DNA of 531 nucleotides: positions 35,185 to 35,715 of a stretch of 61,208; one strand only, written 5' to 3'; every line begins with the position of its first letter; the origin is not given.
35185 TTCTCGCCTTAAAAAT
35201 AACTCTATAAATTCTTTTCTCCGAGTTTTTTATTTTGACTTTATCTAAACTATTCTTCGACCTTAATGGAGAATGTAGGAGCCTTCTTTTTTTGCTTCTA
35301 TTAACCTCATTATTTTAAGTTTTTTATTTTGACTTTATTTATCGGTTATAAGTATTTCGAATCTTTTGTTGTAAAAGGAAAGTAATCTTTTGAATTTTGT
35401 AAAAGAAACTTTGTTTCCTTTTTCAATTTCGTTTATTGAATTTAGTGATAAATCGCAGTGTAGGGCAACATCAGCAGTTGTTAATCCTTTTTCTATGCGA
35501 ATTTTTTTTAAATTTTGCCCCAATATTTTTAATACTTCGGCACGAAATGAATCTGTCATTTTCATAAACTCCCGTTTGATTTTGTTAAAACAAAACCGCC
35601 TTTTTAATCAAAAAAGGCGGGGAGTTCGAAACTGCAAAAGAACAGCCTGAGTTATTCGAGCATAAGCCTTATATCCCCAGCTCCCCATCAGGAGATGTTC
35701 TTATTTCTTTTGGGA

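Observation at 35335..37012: XRE regulator and HExxH (ImmA/IrrE-like) protein separated by two tandem autonomous promoter-to-terminator RNA-like units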

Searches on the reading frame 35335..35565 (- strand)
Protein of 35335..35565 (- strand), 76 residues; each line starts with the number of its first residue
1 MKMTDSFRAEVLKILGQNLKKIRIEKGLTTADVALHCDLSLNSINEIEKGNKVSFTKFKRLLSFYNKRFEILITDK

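Call 8: search_protein_families(library=pfam, proteins=[window:35335-35565:-], max_evalue=1)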
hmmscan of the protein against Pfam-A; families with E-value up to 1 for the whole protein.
window:35335-35565:- (76 aa): 5 families
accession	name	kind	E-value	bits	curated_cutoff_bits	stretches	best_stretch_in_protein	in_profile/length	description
PF01381.28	HTH_3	-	6.7e-08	32.9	23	1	19-71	1-54/55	Helix-turn-helix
PF12844.13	HTH_19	-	7.5e-08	32.6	30.2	1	16-66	1-52/64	Helix-turn-helix domain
PF13560.12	HTH_31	-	2.5e-05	24.9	27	1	15-65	2-54/64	Helix-turn-helix domain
PF13443.12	HTH_26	-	0.00052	20.7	22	1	18-65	1-50/63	Cro/C1-type HTH DNA-binding domain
PF13413.12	HTH_25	-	0.0021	18.3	24.6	1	19-51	2-34/62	Helix-turn-helix domain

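Call 14: find_encoding_contigs(protein=window:35335-35565:-, flank=3000, max_places=10)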
Protein window:35335-35565:- (76 aa): no gene with exactly this product is on record in the collection.

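Call 21: find_homologous_proteins(query=window:35335-35565:-, max_evalue=0.001)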
Query window:35335-35565:- (76 aa): 24 proteins with E <= 0.001 among 25 candidates.
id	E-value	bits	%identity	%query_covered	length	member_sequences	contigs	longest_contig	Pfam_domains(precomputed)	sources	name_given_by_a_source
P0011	8.8e-38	144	95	97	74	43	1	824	PF12844.14,PF01381.29,PF13560.13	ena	-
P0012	4.8e-37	142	95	97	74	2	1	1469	PF12844.14,PF01381.29,PF13560.13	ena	-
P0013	5.7e-36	139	89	100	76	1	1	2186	PF12844.14,PF01381.29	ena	-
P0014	2.4e-35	137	89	100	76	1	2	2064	PF12844.14,PF01381.29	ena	-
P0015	6.6e-35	135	91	97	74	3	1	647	PF12844.14,PF01381.29,PF13560.13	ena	-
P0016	8.6e-35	135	91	97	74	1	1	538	PF12844.14,PF01381.29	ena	-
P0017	2.6e-34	133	88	97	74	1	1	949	PF12844.14,PF01381.29,PF13560.13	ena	-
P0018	4.4e-34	133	89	97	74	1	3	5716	PF12844.14,PF01381.29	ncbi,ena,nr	ncbi:MAG: helix-turn-helix transcriptional regulator [Alphaproteobacteria bacterium]|nr:helix-turn-h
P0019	7.9e-34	132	88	97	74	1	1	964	PF01381.29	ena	-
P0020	1.2e-33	131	88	97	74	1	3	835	PF12844.14,PF01381.29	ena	-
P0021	9.6e-33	128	88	97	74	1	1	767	PF12844.14,PF01381.29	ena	-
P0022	2.8e-32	127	86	97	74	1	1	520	PF12844.14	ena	-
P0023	3.2e-31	124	80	100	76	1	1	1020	PF12844.14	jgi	jgi:transcriptional regulator with XRE-family HTH domain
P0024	3.3e-31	123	81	97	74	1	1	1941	PF12844.14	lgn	-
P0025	2.0e-30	121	82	97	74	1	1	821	PF12844.14,PF01381.29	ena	-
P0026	3.6e-30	120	78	97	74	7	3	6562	PF12844.14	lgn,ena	-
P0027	1.6e-28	115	77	97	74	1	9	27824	PF12844.14,PF01381.29,PF13560.13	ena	-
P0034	4.6e-9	54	55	87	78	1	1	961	PF12844.14,PF01381.29,PF13560.13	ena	-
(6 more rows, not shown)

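Call 22: find_encoding_contigs(protein=P0027, flank=3000, max_places=8)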
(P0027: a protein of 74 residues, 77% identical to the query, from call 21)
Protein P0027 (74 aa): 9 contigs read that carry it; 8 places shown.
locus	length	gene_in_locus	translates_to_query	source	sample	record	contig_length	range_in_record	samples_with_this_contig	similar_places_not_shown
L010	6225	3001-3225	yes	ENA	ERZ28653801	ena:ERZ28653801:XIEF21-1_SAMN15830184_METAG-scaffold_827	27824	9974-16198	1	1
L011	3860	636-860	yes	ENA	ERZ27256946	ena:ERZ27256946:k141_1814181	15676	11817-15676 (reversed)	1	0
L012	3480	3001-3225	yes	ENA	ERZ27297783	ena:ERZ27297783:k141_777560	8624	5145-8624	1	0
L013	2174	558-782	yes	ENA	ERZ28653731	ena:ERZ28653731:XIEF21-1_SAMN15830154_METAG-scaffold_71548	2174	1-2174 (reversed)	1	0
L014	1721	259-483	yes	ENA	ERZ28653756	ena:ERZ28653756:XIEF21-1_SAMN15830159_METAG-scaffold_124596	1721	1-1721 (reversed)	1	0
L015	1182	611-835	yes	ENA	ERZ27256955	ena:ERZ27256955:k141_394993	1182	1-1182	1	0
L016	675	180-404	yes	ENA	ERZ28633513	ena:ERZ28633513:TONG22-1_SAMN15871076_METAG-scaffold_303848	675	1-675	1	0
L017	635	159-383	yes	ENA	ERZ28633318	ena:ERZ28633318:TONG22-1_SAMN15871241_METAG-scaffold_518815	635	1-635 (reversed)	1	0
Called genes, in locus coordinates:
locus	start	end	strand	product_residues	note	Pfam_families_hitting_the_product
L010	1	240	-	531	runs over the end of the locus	PF03023:MurJ, PF01554:MatE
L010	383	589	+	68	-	-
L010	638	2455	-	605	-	PF00009:GTP_EFTU, PF22042:EF-G_D2, PF03144:GTP_EFTU_D2, PF00679:EFG_C, PF21018:BipA_C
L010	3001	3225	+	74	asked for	PF13560:HTH_31 (weak), PF12844:HTH_19 (weak), PF01381:HTH_3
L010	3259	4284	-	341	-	PF00294:PfkB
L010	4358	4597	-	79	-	PF00037:Fer4 (weak), PF13237:Fer4_10, PF12838:Fer4_7, PF13187:Fer4_9, PF12837:Fer4_6 (weak), PF13237:Fer4_10 (weak), PF00037:Fer4, PF13484:Fer4_16 (weak), +7 more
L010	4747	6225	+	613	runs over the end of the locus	PF02518:HATPase_c (weak), PF13589:HATPase_c_3, PF00183:HSP90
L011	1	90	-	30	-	?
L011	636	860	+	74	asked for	PF13560:HTH_31 (weak), PF12844:HTH_19 (weak), PF01381:HTH_3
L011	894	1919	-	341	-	PF00294:PfkB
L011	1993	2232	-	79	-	PF00037:Fer4 (weak), PF13237:Fer4_10, PF12838:Fer4_7, PF13187:Fer4_9, PF12837:Fer4_6 (weak), PF13237:Fer4_10 (weak), PF00037:Fer4, PF13484:Fer4_16 (weak), +7 more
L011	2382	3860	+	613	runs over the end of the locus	PF02518:HATPase_c (weak), PF13589:HATPase_c_3, PF00183:HSP90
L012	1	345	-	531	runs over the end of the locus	PF03023:MurJ, PF01554:MatE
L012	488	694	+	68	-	-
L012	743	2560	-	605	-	PF00009:GTP_EFTU, PF22042:EF-G_D2, PF03144:GTP_EFTU_D2, PF00679:EFG_C, PF21018:BipA_C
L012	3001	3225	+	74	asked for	PF13560:HTH_31 (weak), PF12844:HTH_19 (weak), PF01381:HTH_3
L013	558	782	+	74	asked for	PF13560:HTH_31 (weak), PF12844:HTH_19 (weak), PF01381:HTH_3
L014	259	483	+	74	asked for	PF13560:HTH_31 (weak), PF12844:HTH_19 (weak), PF01381:HTH_3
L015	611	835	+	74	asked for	PF13560:HTH_31 (weak), PF12844:HTH_19 (weak), PF01381:HTH_3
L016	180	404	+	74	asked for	PF13560:HTH_31 (weak), PF12844:HTH_19 (weak), PF01381:HTH_3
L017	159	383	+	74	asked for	PF13560:HTH_31 (weak), PF12844:HTH_19 (weak), PF01381:HTH_3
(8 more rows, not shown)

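Call 23: find_encoding_contigs(protein=P0026, flank=3000, max_places=5)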
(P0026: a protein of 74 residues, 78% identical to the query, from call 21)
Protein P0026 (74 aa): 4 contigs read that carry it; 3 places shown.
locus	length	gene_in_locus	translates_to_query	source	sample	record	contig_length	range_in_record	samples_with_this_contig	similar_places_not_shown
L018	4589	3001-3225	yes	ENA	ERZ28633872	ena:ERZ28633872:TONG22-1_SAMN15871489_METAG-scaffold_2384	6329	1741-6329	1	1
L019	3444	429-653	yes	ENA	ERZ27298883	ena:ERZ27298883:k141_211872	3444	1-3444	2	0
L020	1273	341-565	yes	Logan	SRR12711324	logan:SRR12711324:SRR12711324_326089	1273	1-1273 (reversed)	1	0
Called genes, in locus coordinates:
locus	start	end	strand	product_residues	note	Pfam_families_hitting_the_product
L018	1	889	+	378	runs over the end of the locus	PF02541:Ppx-GppA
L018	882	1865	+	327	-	PF02541:Ppx-GppA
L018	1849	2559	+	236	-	PF01728:FtsJ, PF13847:Methyltransf_31 (faint)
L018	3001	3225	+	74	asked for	PF12844:HTH_19 (weak)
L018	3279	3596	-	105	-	PF02049:FliE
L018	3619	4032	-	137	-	PF00460:Flg_bb_rod (weak), PF06429:Flg_bbr_C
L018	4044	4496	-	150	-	-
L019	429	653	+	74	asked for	PF12844:HTH_19 (weak)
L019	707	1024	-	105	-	PF02049:FliE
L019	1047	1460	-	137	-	PF00460:Flg_bb_rod (weak), PF06429:Flg_bbr_C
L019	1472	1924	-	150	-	-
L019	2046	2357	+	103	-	PF01312:Bac_export_2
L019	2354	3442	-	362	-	?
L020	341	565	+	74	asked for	PF12844:HTH_19 (weak)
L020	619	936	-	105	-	PF02049:FliE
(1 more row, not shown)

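Call 24: find_encoding_contigs(protein=P0034, flank=3000, max_places=3)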
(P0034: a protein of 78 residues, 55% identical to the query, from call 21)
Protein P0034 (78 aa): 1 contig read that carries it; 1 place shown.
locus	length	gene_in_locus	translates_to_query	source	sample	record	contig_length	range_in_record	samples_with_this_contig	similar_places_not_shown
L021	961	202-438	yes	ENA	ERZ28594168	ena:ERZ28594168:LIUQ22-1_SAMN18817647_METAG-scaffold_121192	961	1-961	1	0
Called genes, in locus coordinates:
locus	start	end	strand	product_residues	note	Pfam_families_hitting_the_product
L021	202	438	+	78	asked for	PF13560:HTH_31 (weak), PF12844:HTH_19, PF01381:HTH_3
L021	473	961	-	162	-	?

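Call 35: find_related_loci(query=A2, collection=metagenome_contigs, flank=1500)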
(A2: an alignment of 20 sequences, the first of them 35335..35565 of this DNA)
Query A2 (76 aa) in metagenome_contigs; peptide patterns used: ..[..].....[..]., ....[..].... (x = any residue, [..] = any of these).
268 stretches matched a pattern; 1 encode a relative of the query (tblastn E <= 1e-3); 1 distinct loci.
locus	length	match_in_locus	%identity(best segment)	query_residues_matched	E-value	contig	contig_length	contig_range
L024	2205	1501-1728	93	1-76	2e-45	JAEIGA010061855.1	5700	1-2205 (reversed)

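Call 39: find_encoding_contigs(protein=P0023, flank=3000, max_places=4)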
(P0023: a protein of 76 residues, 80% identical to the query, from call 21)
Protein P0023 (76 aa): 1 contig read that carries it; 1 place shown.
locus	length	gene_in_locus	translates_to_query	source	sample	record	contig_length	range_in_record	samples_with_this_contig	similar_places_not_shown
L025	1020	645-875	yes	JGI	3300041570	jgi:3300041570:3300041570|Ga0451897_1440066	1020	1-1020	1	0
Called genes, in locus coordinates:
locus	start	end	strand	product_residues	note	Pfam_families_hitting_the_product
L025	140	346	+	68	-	PF01165:Ribosomal_S21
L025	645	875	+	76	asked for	PF12844:HTH_19 (weak)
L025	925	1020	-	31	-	?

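Call 40: find_encoding_contigs(protein=P0018, flank=3000, max_places=4)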
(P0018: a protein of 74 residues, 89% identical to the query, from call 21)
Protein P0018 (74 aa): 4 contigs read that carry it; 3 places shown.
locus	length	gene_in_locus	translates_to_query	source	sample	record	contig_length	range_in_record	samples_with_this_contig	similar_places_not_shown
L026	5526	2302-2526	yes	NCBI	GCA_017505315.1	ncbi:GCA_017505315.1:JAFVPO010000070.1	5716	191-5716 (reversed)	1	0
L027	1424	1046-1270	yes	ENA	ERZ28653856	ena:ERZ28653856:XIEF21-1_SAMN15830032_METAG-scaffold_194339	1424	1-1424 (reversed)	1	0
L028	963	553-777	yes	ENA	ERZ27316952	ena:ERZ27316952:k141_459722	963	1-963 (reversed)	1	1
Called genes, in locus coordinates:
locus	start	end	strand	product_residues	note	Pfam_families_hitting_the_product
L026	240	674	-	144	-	PF03349:Toluene_X, PF13505:OMP_b-brl (weak)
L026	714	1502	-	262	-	PF03349:Toluene_X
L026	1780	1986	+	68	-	PF01165:Ribosomal_S21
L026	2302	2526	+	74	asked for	PF12844:HTH_19 (weak), PF01381:HTH_3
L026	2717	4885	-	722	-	PF01553:Acyltransferase, PF00501:AMP-binding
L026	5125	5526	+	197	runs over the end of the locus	PF00440:TetR_N, PF09209:CecR_C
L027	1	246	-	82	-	?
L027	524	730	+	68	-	PF01165:Ribosomal_S21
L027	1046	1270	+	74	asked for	PF12844:HTH_19 (weak), PF01381:HTH_3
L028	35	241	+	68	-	PF01165:Ribosomal_S21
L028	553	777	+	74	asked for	PF12844:HTH_19 (weak), PF01381:HTH_3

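Call 41: find_encoding_contigs(protein=P0024, flank=3000, max_places=4)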
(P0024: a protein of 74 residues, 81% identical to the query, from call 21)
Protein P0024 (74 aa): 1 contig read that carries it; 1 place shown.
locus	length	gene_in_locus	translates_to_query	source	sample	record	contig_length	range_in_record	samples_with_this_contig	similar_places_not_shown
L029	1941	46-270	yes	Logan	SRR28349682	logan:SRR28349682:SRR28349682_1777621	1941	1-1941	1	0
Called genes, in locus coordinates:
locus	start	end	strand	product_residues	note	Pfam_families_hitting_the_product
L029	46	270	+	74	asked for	PF12844:HTH_19 (weak)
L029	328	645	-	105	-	PF02049:FliE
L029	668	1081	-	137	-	PF00460:Flg_bb_rod (weak), PF06429:Flg_bbr_C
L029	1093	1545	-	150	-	-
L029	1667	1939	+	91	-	?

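Call 55: search_protein_families(library=padloc, proteins=[window:35335-35559:-], max_evalue=0.1)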
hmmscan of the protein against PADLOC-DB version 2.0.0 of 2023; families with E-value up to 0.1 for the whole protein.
window:35335-35559:- (74 aa): 8 families
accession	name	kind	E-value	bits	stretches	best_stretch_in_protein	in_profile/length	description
PDLC02926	HTH_VI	-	6.4e-08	30.8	1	13-69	2-55/92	-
PDLC04142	capH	-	1.6e-05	23.9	1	11-69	5-64/103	capH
PDLC03668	Control_protein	-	5.3e-05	21.7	1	16-50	12-46/79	control protein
PDLC03665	Control_protein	-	0.00011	20.4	1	12-54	8-52/77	control protein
PDLC03954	RmrA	-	0.00023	18.2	1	10-73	8-72/380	-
PDLC03947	RmrA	-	0.0051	13.7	1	11-51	10-50/383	-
PDLC03951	RmrA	-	0.0075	13.3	1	8-64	4-61/400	-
PDLC03664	Control_protein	-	0.0082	14.6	1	7-53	9-55/74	control protein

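Call 56: search_protein_families(library=phrogs, proteins=[window:35335-35559:-], max_evalue=0.01)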
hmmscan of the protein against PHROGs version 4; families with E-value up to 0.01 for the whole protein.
window:35335-35559:- (74 aa): 13 families
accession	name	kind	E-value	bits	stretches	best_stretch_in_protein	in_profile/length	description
phrog_1373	-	transcription regulation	6.6e-08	33.7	1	12-71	63-123/166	transcriptional regulator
phrog_8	-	transcription regulation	7.3e-07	29.9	1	9-50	73-114/346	transcriptional regulator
phrog_3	-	transcription regulation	9e-07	30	1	8-70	84-145/430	transcriptional repressor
phrog_7950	-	transcription regulation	5.1e-05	24.3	1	15-65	10-66/68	transcriptional repressor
phrog_2439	-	transcription regulation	0.00012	22.1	1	10-73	5-69/367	transcriptional regulator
phrog_2104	-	unknown function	0.0011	20.1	1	15-66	42-93/103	-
phrog_4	-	transcription regulation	0.0012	19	1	12-71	136-192/400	transcriptional repressor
phrog_2967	-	transcription regulation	0.0013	19.4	1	11-50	9-48/225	transcriptional regulator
phrog_9908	-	DNA, RNA and nucleotide metabolism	0.0018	18.5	1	13-64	14-66/282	DNA binding protein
phrog_5823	-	transcription regulation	0.002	18.3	1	13-56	7-52/404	transcriptional regulator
phrog_6831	-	transcription regulation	0.003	18.5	1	22-66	15-61/68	transcriptional regulator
phrog_2339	-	DNA, RNA and nucleotide metabolism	0.0033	18.4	1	11-69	24-84/98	HTH DNA binding protein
phrog_14076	-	transcription regulation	0.0062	18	1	14-64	15-68/86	transcriptional regulator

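Call 57: search_protein_families(library=ncbifam, proteins=[window:35335-35559:-], max_evalue=0.1)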
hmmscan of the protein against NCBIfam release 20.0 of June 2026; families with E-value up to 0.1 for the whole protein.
window:35335-35559:- (74 aa): 11 families
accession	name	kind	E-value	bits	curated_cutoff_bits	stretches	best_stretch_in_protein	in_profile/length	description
TIGR03070.1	couple_hipB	subfamily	1.7e-08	34.2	71.65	1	12-60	2-51/58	type II toxin-antitoxin system Y4mF family antitoxin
NF006015.0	PRK08154.1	subfamily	0.00025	20.3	204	1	6-72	24-91/314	anaerobic benzoate catabolism transcriptional regulator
NF041951.1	phage_RstR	subfamily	0.00084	19.6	80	1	14-50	4-40/108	RstR family transcriptional repressor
TIGR03830.1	CxxCG_CxxCG_HTH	subfamily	0.0023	17.7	61.8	1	4-68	56-121/127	type II TA system antitoxin MqsA family protein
NF047948.1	male_kill_WMK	equivalog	0.0029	17.1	300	1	12-54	162-205/300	WO male-killing family protein Wmk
NF058600.1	TransRegSco1979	equivalog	0.016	14.2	350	1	12-64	8-61/280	Sco1979 family transcriptional regulator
NF041677.1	trans_regClgR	equivalog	0.017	15.2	170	1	11-51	7-47/113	transcriptional regulator ClgR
NF003055.0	PRK03975.1-2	equivalog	0.021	14.6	122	1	3-65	7-64/140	putative transcriptional regulator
NF007408.0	PRK09943.1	equivalog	0.038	13.6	211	1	13-64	8-60/185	HTH-type transcriptional regulator PuuR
NF040522.1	VC1465_fam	subfamily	0.07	13.2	70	1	18-59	2-43/111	VC1465 family Xer recombination activation factor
TIGR00270.2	TIGR00270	equivalog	0.094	12.5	110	1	5-49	68-112/159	multiprotein bridging factor aMBF1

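Call 68: find_related_loci(query=A2, collection=viral_contigs, flank=1500)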
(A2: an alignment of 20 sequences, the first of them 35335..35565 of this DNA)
Query A2 (76 aa) in viral_contigs; peptide patterns used: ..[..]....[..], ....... (x = any residue, [..] = any of these).
115 stretches matched a pattern; 3 encode a relative of the query (tblastn E <= 1e-3); 3 distinct loci.
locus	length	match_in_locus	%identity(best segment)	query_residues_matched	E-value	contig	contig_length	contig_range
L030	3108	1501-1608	44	15-50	3e-6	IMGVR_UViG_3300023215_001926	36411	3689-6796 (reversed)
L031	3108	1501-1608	44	15-50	3e-6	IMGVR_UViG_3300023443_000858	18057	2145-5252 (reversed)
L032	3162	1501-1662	35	15-64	6e-6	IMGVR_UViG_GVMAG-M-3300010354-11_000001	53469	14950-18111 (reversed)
